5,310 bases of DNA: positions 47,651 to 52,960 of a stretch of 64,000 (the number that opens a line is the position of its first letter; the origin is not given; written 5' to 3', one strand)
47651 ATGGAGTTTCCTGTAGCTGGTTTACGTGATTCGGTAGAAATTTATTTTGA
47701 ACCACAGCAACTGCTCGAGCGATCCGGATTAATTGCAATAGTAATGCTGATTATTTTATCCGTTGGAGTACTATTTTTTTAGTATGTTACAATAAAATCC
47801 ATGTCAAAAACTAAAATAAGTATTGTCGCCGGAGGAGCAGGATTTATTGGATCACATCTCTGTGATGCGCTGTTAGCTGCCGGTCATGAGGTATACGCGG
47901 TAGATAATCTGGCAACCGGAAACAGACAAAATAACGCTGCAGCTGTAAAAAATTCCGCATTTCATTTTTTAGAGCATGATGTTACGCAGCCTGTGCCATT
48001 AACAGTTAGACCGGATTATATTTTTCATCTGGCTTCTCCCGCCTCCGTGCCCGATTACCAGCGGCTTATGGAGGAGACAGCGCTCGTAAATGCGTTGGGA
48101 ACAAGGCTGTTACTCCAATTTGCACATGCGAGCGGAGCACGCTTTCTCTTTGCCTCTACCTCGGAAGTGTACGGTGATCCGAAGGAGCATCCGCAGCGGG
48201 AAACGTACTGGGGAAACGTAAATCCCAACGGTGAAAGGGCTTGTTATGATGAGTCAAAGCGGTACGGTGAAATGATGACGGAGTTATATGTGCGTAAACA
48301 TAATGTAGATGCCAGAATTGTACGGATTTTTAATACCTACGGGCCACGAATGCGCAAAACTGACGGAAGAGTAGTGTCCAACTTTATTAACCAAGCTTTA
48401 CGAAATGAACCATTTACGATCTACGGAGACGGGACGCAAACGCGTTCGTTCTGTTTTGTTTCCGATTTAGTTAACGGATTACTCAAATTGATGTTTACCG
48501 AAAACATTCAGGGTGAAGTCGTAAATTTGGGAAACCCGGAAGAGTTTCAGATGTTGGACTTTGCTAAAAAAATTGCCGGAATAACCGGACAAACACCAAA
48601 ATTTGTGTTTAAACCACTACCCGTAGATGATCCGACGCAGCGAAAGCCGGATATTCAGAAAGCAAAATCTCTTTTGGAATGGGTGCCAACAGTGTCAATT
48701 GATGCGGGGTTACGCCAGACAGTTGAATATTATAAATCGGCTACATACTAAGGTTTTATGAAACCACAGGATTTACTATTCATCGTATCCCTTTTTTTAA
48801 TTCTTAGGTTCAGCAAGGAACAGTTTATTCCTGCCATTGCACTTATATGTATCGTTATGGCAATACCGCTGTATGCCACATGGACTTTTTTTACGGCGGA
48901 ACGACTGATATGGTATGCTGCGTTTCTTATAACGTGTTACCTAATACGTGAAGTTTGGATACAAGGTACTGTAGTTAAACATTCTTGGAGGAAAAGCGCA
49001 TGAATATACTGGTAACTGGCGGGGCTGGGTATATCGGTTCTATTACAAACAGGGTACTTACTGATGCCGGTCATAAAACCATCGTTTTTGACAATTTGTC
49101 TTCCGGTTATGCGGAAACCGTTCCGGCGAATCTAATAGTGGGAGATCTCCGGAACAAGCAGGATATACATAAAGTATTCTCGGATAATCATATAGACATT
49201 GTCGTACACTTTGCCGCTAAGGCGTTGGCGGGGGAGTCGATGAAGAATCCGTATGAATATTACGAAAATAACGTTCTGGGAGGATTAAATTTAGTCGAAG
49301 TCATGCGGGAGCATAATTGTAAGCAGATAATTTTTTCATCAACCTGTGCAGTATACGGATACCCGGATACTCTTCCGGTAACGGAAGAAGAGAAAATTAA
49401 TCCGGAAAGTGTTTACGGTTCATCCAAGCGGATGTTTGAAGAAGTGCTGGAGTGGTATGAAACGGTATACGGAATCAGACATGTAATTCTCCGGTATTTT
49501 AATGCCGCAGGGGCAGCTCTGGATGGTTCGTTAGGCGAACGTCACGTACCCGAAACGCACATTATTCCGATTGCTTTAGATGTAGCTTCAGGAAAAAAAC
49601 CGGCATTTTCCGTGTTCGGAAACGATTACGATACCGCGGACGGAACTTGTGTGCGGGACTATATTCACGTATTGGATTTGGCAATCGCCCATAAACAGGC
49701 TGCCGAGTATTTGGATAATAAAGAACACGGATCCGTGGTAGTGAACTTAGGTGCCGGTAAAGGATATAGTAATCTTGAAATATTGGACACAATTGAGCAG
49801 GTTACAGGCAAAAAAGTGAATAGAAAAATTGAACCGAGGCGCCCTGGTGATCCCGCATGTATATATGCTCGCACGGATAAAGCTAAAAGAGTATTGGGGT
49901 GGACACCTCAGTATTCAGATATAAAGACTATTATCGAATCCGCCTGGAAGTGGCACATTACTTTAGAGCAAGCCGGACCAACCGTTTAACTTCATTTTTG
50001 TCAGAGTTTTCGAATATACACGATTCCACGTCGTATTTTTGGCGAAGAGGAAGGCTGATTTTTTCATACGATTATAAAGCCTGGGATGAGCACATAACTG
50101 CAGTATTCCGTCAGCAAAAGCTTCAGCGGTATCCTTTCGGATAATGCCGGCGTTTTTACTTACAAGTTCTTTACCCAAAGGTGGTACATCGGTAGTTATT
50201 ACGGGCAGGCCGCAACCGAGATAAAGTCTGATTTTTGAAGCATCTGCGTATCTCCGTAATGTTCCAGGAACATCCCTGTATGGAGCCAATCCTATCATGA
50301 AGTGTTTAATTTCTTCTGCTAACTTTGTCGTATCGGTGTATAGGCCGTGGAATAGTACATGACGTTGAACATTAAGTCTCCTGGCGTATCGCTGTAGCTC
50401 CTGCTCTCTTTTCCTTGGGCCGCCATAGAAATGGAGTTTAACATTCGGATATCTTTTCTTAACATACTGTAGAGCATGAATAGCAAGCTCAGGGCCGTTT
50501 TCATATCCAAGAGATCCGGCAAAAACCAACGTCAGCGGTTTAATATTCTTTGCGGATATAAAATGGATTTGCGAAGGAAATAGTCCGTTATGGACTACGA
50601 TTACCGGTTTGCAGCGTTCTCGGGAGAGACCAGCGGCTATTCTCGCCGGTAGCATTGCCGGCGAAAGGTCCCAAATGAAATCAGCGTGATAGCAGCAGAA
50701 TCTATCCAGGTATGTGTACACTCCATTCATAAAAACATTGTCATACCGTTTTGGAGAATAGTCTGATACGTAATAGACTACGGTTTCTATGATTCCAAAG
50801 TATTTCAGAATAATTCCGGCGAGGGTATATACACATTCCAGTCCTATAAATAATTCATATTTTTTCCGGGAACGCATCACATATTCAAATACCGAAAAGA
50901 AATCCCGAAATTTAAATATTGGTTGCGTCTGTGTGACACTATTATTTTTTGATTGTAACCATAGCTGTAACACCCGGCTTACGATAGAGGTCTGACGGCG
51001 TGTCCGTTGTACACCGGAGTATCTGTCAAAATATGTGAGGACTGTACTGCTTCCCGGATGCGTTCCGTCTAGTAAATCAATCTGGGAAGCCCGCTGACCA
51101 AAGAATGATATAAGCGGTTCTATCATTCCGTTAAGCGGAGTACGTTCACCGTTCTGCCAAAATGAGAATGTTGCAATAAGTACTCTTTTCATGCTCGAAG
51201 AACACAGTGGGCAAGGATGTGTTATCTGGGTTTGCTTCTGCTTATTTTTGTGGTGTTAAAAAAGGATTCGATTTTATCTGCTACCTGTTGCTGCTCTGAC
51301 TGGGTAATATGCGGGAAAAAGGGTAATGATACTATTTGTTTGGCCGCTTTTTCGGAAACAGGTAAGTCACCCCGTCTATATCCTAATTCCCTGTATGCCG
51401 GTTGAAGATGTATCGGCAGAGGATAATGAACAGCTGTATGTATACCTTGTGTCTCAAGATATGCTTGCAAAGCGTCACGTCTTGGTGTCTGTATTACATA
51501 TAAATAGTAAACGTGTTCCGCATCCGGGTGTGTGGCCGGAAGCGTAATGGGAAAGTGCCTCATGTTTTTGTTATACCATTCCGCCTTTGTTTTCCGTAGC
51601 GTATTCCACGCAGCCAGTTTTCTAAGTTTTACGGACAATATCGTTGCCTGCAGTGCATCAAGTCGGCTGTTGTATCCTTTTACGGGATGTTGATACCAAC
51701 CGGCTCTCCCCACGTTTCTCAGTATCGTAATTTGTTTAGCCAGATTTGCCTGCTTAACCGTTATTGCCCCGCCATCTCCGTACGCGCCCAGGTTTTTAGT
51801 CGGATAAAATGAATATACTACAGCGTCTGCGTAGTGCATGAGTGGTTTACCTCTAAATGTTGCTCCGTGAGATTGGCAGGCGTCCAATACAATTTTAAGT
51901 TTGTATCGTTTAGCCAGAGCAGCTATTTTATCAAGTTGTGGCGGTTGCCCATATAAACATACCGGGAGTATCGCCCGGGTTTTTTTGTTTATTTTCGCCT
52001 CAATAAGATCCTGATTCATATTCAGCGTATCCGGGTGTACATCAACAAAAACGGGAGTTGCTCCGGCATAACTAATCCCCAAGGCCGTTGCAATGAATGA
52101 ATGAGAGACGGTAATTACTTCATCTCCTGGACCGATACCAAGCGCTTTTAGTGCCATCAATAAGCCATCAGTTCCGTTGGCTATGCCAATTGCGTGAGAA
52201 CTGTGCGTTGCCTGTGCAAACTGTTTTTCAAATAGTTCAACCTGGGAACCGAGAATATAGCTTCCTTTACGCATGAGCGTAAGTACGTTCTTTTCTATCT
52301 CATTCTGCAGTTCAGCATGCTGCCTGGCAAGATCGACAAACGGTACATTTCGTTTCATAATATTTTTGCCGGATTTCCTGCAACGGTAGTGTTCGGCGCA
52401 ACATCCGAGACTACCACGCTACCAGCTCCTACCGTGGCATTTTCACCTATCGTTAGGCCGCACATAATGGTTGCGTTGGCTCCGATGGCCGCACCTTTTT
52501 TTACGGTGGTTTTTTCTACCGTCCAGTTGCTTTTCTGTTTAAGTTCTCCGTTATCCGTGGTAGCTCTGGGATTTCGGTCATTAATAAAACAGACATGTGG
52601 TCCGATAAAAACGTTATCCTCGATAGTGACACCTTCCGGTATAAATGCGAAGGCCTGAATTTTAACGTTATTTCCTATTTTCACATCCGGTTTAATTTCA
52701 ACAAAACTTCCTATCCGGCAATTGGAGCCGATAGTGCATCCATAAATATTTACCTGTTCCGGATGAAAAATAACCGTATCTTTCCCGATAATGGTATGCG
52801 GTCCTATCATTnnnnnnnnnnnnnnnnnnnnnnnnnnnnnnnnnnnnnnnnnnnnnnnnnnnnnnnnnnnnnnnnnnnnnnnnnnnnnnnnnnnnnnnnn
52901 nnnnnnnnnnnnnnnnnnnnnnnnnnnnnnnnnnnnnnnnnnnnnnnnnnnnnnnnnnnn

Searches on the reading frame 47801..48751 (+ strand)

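Call 9: search_protein_families(library=pfam, proteins=[window:47801-48751:+], max_evalue=0.001)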
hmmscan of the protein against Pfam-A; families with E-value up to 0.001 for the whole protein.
window:47801-48751:+ (316 aa): 6 families
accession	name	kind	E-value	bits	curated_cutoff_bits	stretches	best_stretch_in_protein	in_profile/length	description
PF01370.27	Epimerase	-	1.1e-56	192.4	20.9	1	8-244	2-240/240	NAD dependent epimerase/dehydratase family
PF16363.11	GDP_Man_Dehyd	-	1.9e-49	169.3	27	1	9-307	2-332/332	GDP-mannose 4,6 dehydratase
PF04321.23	RmlD_sub_bind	-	3.8e-12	46.3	27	1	8-266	4-235/287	RmlD substrate binding domain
PF01073.25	3Beta_HSD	-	5.1e-11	42.6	22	1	8-160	1-157/280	3-beta hydroxysteroid dehydrogenase/isomerase family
PF07993.18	NAD_binding_4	-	1.3e-08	34.7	20.1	1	72-180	90-208/258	Male sterility protein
PF02719.21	Polysacc_synt_2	-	2.3e-07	30.8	20.2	0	8-119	2-127/293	Polysaccharide biosynthesis protein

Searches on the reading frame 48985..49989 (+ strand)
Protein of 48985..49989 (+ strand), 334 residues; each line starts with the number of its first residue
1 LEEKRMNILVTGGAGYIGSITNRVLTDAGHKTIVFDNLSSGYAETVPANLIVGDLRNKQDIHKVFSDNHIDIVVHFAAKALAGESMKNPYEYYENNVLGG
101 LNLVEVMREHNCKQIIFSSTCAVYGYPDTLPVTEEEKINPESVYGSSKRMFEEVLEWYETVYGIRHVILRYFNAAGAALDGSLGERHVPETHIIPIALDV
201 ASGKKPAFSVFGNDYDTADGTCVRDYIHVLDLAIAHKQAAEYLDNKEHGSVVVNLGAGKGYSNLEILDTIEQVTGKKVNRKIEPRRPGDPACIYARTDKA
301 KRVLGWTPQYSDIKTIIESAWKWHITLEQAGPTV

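Call 9: search_protein_families(library=pfam, proteins=[window:48985-49989:+], max_evalue=0.001)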
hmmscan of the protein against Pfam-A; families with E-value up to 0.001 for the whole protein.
window:48985-49989:+ (334 aa): 8 families
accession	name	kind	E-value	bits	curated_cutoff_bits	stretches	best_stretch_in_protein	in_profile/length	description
PF01370.27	Epimerase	-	1.2e-54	185.7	20.9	1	8-256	1-240/240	NAD dependent epimerase/dehydratase family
PF16363.11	GDP_Man_Dehyd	-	3.4e-53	181.7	27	1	9-311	1-324/332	GDP-mannose 4,6 dehydratase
PF02719.21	Polysacc_synt_2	-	7.5e-15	55.3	20.2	1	8-176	1-173/293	Polysaccharide biosynthesis protein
PF04321.23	RmlD_sub_bind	-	6.7e-13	48.8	27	1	6-170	1-147/287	RmlD substrate binding domain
PF01073.25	3Beta_HSD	-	2.9e-12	46.7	22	1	9-154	1-156/280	3-beta hydroxysteroid dehydrogenase/isomerase family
PF05368.20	NmrA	-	7.9e-07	29.4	27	1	7-120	4-107/298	NmrA-like family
PF13460.12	NAD_binding_10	-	2.5e-06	27.9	27.2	1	12-157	1-133/184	NAD(P)H-binding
PF07993.18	NAD_binding_4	-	7e-05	22.5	20.1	1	67-194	86-228/258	Male sterility protein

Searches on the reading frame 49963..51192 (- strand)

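Call 9: search_protein_families(library=pfam, proteins=[window:49963-51192:-], max_evalue=0.001)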
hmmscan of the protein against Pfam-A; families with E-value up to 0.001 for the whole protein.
window:49963-51192:- (409 aa): 2 families
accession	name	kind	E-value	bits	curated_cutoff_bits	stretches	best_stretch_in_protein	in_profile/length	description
PF13692.12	Glyco_trans_1_4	-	1e-16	61.9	27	1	221-368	3-141/142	Glycosyl transferases group 1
PF00534.26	Glycos_transf_1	-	4e-16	59.5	26.4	2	209-285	5-81/172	Glycosyl transferases group 1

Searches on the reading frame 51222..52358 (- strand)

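Call 9: search_protein_families(library=pfam, proteins=[window:51222-52358:-], max_evalue=0.001)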
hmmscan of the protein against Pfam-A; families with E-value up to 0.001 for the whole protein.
window:51222-52358:- (378 aa): 5 families
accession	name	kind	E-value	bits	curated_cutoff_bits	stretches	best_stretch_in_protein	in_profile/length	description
PF01041.23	DegT_DnrJ_EryC1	-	8.1e-111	371.1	19.8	1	17-363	3-359/360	DegT/DnrJ/EryC1/StrS aminotransferase family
PF00155.27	Aminotran_1_2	-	2.7e-08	33.9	19.7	1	43-222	47-250/361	Aminotransferase class I and II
PF01053.26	Cys_Met_Meta_PP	-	1.7e-07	30.6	27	1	40-217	54-230/381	Cys/Met metabolism PLP-dependent enzyme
PF01212.27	Beta_elim_lyase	-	6.1e-05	22.9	27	1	39-216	33-226/288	Beta-eliminating lyase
PF00266.25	Aminotran_5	-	0.00099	18.6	21.5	0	45-165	53-181/371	Aminotransferase class-V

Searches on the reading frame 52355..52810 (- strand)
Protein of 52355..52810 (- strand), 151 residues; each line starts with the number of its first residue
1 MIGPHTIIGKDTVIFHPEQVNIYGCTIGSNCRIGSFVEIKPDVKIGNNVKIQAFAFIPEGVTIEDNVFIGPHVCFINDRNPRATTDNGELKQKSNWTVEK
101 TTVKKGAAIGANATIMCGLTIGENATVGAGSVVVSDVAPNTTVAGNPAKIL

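Call 9: search_protein_families(library=pfam, proteins=[window:52355-52810:-], max_evalue=0.001)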
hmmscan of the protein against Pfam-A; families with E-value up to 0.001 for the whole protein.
window:52355-52810:- (151 aa): 3 families
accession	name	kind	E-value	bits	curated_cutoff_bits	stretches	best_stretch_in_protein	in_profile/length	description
PF00132.30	Hexapep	-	8.4e-26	89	27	3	24-57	1-34/36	Bacterial transferase hexapeptide (six repeats)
PF14602.12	Hexapep_2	-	8.9e-12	45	27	1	106-133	7-32/34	Hexapeptide repeat of succinyl-transferase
PF25084.1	LbH_EIF2B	-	5.2e-11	42.9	54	1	2-73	18-91/105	EIF2B subunit epsilon LbH domain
